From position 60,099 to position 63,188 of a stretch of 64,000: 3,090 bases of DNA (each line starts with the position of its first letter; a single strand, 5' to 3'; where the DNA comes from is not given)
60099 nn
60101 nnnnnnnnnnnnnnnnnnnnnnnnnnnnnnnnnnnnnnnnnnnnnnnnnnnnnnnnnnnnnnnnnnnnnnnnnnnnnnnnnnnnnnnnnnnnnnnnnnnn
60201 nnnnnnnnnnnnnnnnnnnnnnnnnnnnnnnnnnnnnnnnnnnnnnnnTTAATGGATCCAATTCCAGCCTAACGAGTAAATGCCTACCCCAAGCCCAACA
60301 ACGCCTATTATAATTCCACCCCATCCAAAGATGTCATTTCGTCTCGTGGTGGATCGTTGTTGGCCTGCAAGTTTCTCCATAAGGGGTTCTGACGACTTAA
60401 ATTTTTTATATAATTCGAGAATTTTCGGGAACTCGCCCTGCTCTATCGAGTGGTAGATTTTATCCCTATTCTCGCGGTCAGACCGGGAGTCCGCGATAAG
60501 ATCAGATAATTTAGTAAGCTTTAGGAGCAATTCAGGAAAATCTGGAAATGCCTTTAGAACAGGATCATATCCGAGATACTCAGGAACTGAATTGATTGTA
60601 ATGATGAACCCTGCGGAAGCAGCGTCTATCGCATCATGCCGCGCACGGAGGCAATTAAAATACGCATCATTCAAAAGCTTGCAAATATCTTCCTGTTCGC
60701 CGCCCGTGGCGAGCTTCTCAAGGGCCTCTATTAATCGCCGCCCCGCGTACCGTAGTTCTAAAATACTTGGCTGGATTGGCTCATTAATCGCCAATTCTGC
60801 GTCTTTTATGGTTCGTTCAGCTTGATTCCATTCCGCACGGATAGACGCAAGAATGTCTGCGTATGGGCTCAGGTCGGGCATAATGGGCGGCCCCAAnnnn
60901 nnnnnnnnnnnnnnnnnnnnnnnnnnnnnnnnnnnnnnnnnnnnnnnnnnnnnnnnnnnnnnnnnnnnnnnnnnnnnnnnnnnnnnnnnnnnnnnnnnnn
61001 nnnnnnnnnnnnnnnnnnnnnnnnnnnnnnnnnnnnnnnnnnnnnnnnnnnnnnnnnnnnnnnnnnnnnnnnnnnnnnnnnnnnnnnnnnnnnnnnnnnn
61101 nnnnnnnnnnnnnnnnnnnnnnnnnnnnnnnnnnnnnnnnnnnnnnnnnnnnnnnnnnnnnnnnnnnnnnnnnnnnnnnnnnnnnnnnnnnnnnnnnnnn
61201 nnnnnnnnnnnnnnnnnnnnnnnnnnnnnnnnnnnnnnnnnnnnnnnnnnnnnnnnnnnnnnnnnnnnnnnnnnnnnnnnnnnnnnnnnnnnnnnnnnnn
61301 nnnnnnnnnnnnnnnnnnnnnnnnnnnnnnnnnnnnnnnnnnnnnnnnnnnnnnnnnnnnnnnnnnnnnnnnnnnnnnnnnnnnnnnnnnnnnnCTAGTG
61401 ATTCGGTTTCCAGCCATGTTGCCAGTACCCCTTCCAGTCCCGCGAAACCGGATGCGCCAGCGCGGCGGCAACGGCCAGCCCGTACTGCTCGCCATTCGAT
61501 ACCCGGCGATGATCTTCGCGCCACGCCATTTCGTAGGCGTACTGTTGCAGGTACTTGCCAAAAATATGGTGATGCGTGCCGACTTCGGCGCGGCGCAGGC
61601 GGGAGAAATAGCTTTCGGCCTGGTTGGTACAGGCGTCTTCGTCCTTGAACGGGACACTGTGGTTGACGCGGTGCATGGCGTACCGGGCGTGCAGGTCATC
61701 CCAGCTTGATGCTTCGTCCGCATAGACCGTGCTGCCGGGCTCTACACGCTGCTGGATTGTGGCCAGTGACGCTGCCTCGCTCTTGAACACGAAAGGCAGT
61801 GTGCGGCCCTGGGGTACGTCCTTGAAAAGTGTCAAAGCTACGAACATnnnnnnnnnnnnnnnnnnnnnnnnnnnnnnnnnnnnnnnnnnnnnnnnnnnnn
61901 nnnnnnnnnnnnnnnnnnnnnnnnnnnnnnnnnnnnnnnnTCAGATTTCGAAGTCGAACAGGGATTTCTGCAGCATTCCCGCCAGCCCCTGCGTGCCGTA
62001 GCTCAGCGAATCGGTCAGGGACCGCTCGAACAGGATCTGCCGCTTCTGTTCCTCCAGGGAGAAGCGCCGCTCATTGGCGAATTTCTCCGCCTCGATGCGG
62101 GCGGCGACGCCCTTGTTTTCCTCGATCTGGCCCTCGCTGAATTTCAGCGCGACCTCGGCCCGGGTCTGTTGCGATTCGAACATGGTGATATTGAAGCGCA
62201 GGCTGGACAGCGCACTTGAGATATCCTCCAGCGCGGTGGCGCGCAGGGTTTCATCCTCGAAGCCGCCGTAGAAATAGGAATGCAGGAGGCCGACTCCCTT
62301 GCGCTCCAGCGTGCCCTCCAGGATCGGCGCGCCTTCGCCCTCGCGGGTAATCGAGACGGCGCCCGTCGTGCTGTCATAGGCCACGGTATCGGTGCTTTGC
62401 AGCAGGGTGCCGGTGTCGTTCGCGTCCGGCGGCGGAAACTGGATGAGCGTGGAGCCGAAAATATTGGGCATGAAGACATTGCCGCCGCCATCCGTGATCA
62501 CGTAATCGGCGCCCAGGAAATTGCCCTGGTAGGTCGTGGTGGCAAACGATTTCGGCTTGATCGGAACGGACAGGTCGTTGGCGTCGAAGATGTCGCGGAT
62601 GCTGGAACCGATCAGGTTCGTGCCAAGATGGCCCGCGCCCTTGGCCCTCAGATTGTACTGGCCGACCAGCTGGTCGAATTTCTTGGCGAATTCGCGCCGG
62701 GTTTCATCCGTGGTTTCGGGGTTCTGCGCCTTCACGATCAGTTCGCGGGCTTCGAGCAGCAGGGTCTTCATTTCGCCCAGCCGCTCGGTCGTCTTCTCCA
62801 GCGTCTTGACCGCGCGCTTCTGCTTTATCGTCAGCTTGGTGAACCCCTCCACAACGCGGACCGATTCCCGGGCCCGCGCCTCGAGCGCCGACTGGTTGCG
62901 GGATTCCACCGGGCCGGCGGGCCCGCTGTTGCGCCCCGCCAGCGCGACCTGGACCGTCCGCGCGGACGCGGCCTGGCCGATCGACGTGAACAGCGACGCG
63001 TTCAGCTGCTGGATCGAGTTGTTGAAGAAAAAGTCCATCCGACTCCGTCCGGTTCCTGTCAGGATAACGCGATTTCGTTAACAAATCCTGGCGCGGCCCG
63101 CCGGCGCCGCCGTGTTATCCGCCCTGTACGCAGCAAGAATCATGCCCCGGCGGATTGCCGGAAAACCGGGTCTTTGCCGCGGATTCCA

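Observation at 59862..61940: A ~2-kb mosaic islet between gshB and the flagellin-like gene is bounded by an 11/12 direct repeat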

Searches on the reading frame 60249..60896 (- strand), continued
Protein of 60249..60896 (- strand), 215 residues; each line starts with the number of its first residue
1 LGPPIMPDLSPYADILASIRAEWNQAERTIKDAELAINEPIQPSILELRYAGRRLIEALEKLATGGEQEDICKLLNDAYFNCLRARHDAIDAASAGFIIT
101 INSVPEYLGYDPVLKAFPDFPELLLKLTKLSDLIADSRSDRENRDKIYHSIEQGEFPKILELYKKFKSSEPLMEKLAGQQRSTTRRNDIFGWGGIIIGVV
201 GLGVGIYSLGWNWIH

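Call 92: search_protein_families(library=pfam, proteins=[L133:4680-5108:-, L107:4644-5081:-, L107:2210-2458:-, L107:1564-2274:+, L133:1021-1452:+, L133:1479-2591:-, L133:1449-2324:+, L107:2559-3539:+, L107:837-1214:-], max_evalue=0.1)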
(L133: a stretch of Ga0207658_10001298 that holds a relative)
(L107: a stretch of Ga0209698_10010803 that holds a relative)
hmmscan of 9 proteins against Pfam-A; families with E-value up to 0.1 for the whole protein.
L133:4680-5108:- (142 aa): 3 families
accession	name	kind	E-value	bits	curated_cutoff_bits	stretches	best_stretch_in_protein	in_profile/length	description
PF21476.4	PF0610-like_N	-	0.047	14.4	33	0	73-93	6-24/50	PF0610-like, N-terminal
PF16007.11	DUF4777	-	0.074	13.7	34.4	0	70-101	6-37/66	Domain of unknown function (DUF4777)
PF16526.10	CLZ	-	0.099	13.5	26.7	0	8-36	42-70/71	C-terminal leucine zipper domain of cyclic nucleotide-gated channels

L107:4644-5081:- (145 aa): 0 families

L107:2210-2458:- (82 aa): 1 family
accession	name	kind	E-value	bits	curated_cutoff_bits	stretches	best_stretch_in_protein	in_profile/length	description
PF20075.5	DUF6471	-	4.4e-24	84.6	26.8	1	13-76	1-64/65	Domain of unknown function (DUF6471)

L107:1564-2274:+ (236 aa): 0 families

L133:1021-1452:+ (143 aa): 0 families

L133:1479-2591:- (370 aa): 0 families

L133:1449-2324:+ (291 aa): 0 families

L107:2559-3539:+ (326 aa): 2 families
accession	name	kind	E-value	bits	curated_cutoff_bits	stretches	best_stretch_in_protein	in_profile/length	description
PF12762.13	DDE_Tnp_IS1595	-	4.1e-35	121.5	27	1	145-289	4-153/153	ISXO2-like transposase domain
PF12760.12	Zn_ribbon_IS1595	-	2.7e-07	30.9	25.4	1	23-70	2-45/46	Transposase zinc-ribbon domain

L107:837-1214:- (125 aa): 11 families
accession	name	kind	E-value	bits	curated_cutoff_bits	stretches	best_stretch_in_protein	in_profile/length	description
PF25212.1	HVO_A0114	-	5.9e-15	55.3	27.6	1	33-104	8-79/84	HVO_A0114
PF12840.13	HTH_20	-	7.9e-07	29.4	27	1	47-94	4-51/51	Helix-turn-helix domain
PF01047.28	MarR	-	3.8e-06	27.1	24.6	1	52-92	8-48/59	MarR family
PF12802.13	MarR_2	-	3.6e-05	24.3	27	1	51-92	9-51/61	MarR family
PF09339.16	HTH_IclR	-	0.00019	21.5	22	1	53-92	9-49/52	IclR helix-turn-helix domain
PF01022.26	HTH_5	-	0.00028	21.1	22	1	51-92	6-46/47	Bacterial regulatory protein, arsR family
PF01978.25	TrmB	-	0.022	15.1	25.6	1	58-98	19-59/68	Sugar-specific transcriptional regulator TrmB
PF25213.1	HVO_A0261_N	-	0.028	14.7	35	1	47-93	11-56/86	HVO_A0261 N-terminal domain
PF13412.12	HTH_24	-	0.033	14.2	21.9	1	50-92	6-48/48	Winged helix-turn-helix DNA-binding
PF13463.12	HTH_27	-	0.06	14.1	22.2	1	49-95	5-52/68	Winged helix DNA-binding domain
PF13545.12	HTH_Crp_2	-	0.061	13.7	27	1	58-94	19-55/70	Crp-like helix-turn-helix domain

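Call 98: fold_search(model_id=the predicted structure, library=viral)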
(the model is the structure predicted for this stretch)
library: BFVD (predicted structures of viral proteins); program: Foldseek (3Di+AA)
matches with E <= 10: 298; with E <= 0.001: 0
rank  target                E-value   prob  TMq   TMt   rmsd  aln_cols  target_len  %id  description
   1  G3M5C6                1.5e-01  0.63  0.27  0.30  22.4       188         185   10  Uncharacterized protein [Mycobacterium phage Redi]
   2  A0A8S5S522            1.6e-01  0.35  0.18  0.23  21.6       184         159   15  Uncharacterized protein [Siphoviridae sp. ctmP938]
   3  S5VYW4                3.2e-01  0.23  0.22  0.25  19.6       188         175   19  Exonuclease [Campylobacter phage CP8]
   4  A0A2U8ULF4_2          3.8e-01  0.18  0.21  0.06  22.8       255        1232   12  (no name in the UniProt tables at hand)
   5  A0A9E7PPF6            4.1e-01  0.80  0.38  0.21   8.9       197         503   12  Uncharacterized protein [Largemouth bass virus]
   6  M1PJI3                4.1e-01  0.38  0.26  0.21  22.7       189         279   11  (no name in the UniProt tables at hand)
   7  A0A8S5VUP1            4.1e-01  0.18  0.22  0.17  17.6       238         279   13  (no name in the UniProt tables at hand)
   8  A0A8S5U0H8            4.8e-01  0.33  0.27  0.27  21.3       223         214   12  Minor capsid protein [Siphoviridae sp. ctNEy24]
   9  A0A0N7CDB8            5.3e-01  0.10  0.17  0.09  24.9       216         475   11  Uncharacterized protein [Salmonella phage 38]
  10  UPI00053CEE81         6.2e-01  0.10  0.15  0.18  25.9       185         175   12  (no name look-up for this kind of identifier)
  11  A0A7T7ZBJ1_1          6.5e-01  0.35  0.27  0.10  12.5       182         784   14  (no name in the UniProt tables at hand)
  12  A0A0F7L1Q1            6.5e-01  0.23  0.26  0.11  33.1       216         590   13  Rad50/SbcC-type AAA domain-containing protein [uncultured marine virus]
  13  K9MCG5                6.5e-01  0.18  0.23  0.23  22.1       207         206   10  (no name in the UniProt tables at hand)
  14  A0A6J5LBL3            6.8e-01  0.38  0.27  0.27  14.4       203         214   10  Uncharacterized protein [uncultured Caudovirales phage]
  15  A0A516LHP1            7.5e-01  0.28  0.26  0.19  12.6       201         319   14  (no name in the UniProt tables at hand)
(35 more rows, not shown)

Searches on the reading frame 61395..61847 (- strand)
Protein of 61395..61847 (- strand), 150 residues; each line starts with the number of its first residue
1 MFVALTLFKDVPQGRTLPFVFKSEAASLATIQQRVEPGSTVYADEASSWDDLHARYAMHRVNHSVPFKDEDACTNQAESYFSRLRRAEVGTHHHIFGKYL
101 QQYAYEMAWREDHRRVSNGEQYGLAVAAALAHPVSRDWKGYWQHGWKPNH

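Call 4: search_protein_families(library=pfam, proteins=[window:61395-61847:-], max_evalue=0.1)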
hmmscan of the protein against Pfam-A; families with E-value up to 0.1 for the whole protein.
window:61395-61847:- (150 aa): 1 family
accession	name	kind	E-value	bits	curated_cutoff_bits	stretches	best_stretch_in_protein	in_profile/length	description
PF12762.13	DDE_Tnp_IS1595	-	2.2e-28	99.6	27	1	13-112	50-153/153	ISXO2-like transposase domain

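Call 5: search_protein_families(library=ncbifam, proteins=[window:61395-61847:-], max_evalue=0.1)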
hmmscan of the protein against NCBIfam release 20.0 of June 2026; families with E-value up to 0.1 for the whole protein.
window:61395-61847:- (150 aa): 1 family
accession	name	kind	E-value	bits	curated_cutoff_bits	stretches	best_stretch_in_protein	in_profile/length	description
NF033547.1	transpos_IS1595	equivalog_domain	1.5e-18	67.5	75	1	26-114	123-215/215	IS1595 family transposase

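Call 46: search_dna_similar(query=window:61398-61847:-, collection=plasmids, mode=protein, max_rows=12)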
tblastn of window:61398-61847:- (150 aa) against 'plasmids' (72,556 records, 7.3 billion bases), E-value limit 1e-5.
Records with a match: 28; places in all: 34; records where one place covers at least 80% of the query: 22.
Best place of each record, by identity: <60% 28.
By first word of the organism name: Xanthomonas 5; Rhodovastum 3; Rhizobium 3; Skermanella 2; Methylobacterium 2; Ensifer 2; Paracoccus 2; Agrobacterium 2; Roseomonas 1; Azospirillum 1; and 5 more.
By predicted mobility (MOB-suite, as given by PLSDB): non-mobilizable 15; conjugative 9; mobilizable 4.
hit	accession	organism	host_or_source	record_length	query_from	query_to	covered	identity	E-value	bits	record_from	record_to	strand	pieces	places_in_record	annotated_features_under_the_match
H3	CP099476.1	Roseomonas mucosa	Human skin,single cell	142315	14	145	88%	59.1%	1e-42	156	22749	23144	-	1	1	none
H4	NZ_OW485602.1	Rhodovastum atsumiense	-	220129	13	143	87%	53.4%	2e-34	133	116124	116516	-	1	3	IS1595 family transposase | hypothetical protein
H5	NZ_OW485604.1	Rhodovastum atsumiense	-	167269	14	143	87%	53.8%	2e-36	139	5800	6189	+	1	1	IS1595 family transposase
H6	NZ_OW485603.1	Rhodovastum atsumiense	-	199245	14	143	87%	53.8%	2e-36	139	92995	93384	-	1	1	IS1595 family transposase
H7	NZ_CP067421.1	Skermanella sp. TT6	Homo sapiens,single cell,skin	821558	14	143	87%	53.1%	1e-36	139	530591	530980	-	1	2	IS1595 family transposase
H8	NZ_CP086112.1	Skermanella rosea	single cell,hydrocarbon-contaminated ...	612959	14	143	87%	51.5%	3e-36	138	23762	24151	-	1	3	IS1595 family transposase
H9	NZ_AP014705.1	Methylobacterium aquaticum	-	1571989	14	143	87%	50.4%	2e-33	130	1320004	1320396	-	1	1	none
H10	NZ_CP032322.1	Azospirillum argentinense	soil sample,Agricultural field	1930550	14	149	91%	47.9%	2e-34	133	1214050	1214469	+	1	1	record has no annotation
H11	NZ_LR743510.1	Methylobacterium bullatum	-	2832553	13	143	87%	48.5%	1e-33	131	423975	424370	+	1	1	none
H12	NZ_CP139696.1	Limimaricola variabilis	Bacterial Culture,hydrothermal vent ...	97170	14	143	87%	47.7%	2e-29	119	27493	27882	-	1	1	IS1595 family transposase | hypothetical protein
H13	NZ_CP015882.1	Ensifer adhaerens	silty clay loam soil (pH 6.1)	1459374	2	148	98%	40.7%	1e-23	102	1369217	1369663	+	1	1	none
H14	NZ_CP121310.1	Ensifer adhaerens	bacterial colony,soil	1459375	2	148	98%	40.7%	1e-23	102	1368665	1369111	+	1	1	none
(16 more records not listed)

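Call 58: get_annotated_region(hit=H5, flank=1500)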
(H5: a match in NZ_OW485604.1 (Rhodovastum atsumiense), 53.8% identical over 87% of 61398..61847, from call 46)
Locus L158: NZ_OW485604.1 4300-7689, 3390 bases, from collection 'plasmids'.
description: Rhodovastum atsumiense strain G2-11 plasmid RHOApc
organism: Rhodovastum atsumiense (NCBI taxid 504468)
taxonomy: Bacteria; Pseudomonadota; Alphaproteobacteria; Rhodospirillales; Acetobacteraceae; Rhodovastum; Rhodovastum atsumiense
host: -; source: -; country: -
typing (MOB-suite, as given by PLSDB): non-mobilizable
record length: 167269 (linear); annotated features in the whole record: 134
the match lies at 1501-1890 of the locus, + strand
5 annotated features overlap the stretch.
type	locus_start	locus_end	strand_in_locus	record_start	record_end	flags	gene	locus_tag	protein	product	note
CDS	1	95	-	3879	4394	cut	-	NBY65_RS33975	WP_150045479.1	transposase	-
CDS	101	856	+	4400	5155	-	-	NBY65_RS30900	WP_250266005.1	transposase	-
CDS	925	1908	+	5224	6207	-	-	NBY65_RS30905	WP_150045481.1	IS1595 family transposase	-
CDS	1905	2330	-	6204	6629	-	-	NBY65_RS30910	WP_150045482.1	hypothetical protein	-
CDS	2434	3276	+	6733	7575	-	-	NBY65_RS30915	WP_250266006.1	transposase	-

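Call 59: get_annotated_region(hit=H3, flank=1500)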
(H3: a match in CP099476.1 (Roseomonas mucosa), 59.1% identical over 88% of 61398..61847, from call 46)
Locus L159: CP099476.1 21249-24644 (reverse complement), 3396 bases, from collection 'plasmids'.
description: Roseomonas mucosa strain TT14 plasmid pTT14-5, complete sequence
organism: Roseomonas mucosa (NCBI taxid 207340)
taxonomy: Bacteria; Pseudomonadota; Alphaproteobacteria; Rhodospirillales; Acetobacteraceae; Roseomonas; Roseomonas mucosa
host: -; source: Human skin,single cell; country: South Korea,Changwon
typing (MOB-suite, as given by PLSDB): non-mobilizable
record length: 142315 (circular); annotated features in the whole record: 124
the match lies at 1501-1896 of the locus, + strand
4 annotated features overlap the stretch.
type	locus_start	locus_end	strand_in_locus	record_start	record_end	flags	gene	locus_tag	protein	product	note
CDS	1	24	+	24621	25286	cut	-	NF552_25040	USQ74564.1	hypothetical protein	-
CDS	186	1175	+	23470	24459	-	-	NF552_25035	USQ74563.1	ImmA/IrrE family metallo-endopeptidase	-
CDS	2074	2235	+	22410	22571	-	-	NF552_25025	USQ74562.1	hypothetical protein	-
CDS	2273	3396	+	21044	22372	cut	dgt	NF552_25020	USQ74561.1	dNTP triphosphohydrolase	-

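Call 92: search_protein_families(library=pfam, proteins=[L158:1905-2330:-], max_evalue=0.1)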
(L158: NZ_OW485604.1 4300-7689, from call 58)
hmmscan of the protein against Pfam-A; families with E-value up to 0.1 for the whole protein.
L158:1905-2330:- (141 aa): 1 family
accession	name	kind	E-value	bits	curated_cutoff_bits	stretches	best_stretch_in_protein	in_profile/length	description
PF20072.4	DUF6468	-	0.016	15.8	26.9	1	10-43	1-34/76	Domain of unknown function (DUF6468)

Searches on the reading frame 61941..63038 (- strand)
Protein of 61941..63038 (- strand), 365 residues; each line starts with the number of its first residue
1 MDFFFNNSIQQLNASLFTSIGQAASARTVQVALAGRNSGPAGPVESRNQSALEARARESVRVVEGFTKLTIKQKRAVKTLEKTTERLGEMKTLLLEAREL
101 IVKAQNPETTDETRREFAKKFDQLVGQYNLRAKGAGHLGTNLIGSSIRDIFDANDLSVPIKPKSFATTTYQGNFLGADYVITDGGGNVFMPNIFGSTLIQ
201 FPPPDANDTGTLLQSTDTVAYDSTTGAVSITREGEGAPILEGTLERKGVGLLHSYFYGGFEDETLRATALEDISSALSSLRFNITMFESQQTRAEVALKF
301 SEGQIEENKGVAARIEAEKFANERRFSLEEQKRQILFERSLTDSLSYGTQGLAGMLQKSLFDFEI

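Call 4: search_protein_families(library=pfam, proteins=[window:61941-63038:-], max_evalue=0.1)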
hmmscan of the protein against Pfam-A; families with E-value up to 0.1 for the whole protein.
window:61941-63038:- (365 aa): 2 families
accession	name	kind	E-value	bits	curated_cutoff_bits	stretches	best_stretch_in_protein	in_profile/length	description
PF00669.25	Flagellin_N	-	8.8e-05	23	26.6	1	62-129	53-120/139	Bacterial flagellin N-terminal helical region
PF03532.18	OMS28_porin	-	0.056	13.1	27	1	56-119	119-181/253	OMS28 porin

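Call 5: search_protein_families(library=ncbifam, proteins=[window:61941-63038:-], max_evalue=0.1)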
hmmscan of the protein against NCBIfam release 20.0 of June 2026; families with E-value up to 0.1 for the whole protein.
window:61941-63038:- (365 aa): 3 families
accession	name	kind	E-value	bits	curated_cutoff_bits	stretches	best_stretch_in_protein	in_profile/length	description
TIGR02550.1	flagell_flgL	equivalog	0.0032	16.9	127.2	1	76-127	68-119/387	flagellar hook-associated protein FlgL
NF009449.0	PRK12807.1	subfamily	0.065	12.8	347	0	86-145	79-138/287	flagellin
NF002727.0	PRK02615.1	equivalog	0.077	11.7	335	0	54-95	23-64/349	thiamine phosphate synthase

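Call 14: find_encoding_contigs(protein=window:61941-63038:-, flank=6000, max_places=10)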
Protein window:61941-63038:- (365 aa): 1 contig read that carries it; 1 place shown.
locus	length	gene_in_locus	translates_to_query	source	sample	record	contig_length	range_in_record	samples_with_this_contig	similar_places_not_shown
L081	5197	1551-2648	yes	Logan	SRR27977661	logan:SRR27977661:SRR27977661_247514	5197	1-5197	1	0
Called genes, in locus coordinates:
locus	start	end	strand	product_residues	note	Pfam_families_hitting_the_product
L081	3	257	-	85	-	?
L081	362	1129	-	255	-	PF00106:adh_short, PF08659:KR, PF13561:adh_short_C2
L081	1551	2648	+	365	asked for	-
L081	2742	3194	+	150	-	PF12762:DDE_Tnp_IS1595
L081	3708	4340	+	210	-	-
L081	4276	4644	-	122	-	-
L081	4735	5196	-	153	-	?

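Call 16: search_protein_families(library=padloc, proteins=[window:61941-63038:-], max_evalue=1)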
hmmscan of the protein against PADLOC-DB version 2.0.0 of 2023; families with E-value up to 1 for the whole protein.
window:61941-63038:- (365 aa): 0 families

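Call 17: search_protein_families(library=phrogs, proteins=[window:61941-63038:-], max_evalue=1)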
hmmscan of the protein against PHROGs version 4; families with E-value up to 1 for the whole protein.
window:61941-63038:- (365 aa): 0 families

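Call 38: find_homologous_proteins(query=window:61941-63038:-, max_evalue=1e-20)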
Query window:61941-63038:- (365 aa): 52 proteins with E <= 1e-20 among 8000 candidates.
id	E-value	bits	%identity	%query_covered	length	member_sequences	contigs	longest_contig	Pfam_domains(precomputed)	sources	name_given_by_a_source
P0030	6.1e-211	717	90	100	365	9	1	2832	-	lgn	-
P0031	3.8e-205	698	88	100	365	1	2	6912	-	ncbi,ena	-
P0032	1.1e-174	598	74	100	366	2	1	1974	-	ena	-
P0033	2.1e-172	591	73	100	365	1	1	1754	-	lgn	-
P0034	4.2e-167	573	72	100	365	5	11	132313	-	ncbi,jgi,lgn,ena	-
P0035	7.8e-163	559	72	100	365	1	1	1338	-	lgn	-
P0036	1.3e-162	559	69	100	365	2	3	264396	-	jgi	jgi:hypothetical protein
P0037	4.2e-155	534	88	76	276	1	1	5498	-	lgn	-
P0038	1.2e-140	486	61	99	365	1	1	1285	-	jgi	-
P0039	1.4e-139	483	61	100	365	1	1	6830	-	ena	-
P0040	3.5e-136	472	62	99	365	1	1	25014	-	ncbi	-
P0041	6.0e-136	471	61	100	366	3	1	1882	-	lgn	-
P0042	8.3e-136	470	61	100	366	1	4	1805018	-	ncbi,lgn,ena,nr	ncbi:MAG: hypothetical protein GKS00_05215 [Alphaproteobacteria bacterium]|nr:hypothetical protein [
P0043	2.2e-134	466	60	100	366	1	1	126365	-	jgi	jgi:hypothetical protein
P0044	3.4e-134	465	61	100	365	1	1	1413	-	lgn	-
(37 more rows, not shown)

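Call 40: find_encoding_contigs(protein=P0031, flank=5000, max_places=3)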
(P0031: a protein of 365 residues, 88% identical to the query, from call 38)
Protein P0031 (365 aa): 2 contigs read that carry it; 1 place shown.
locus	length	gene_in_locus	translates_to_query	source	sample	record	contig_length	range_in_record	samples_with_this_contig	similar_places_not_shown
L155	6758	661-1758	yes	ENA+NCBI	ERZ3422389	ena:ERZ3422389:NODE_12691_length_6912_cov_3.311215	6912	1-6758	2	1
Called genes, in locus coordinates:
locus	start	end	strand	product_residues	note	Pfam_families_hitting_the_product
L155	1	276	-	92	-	?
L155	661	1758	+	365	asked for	-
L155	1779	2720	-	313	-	PF02951:GSH-S_N, PF02955:GSH-S_ATP, PF14398:ATPgrasp_YheCD (weak), PF08443:RimK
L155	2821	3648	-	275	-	PF13369:Transglut_core2, PF13371:TPR_9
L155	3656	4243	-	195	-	PF04972:BON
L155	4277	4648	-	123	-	PF02021:UPF0102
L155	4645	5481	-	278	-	PF00590:TP_methylase, PF23016:RsmI_C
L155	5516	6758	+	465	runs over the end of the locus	?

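Call 41: find_encoding_contigs(protein=P0030, flank=5000, max_places=3)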
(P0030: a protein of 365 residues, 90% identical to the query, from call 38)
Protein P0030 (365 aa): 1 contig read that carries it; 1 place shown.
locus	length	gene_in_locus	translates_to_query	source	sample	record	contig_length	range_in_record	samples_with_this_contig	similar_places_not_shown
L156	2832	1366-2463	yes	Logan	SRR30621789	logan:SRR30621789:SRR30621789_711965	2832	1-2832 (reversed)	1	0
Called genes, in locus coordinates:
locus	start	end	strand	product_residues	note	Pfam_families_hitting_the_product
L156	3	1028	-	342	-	?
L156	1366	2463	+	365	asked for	-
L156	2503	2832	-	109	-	?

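Call 42: find_encoding_contigs(protein=P0037, flank=5000, max_places=3)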
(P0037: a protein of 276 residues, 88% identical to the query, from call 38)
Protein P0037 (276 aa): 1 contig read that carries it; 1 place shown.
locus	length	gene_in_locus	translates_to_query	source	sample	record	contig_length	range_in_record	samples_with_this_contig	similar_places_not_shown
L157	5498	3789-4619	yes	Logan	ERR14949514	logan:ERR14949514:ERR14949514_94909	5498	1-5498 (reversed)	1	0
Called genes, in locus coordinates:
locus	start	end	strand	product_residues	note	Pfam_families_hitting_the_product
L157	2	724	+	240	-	?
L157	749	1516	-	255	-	PF00106:adh_short, PF08659:KR, PF13561:adh_short_C2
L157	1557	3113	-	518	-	PF01243:PNPOx_N, PF03473:MOSC, PF03475:YiiM_3-alpha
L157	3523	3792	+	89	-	-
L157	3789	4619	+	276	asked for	-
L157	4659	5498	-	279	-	?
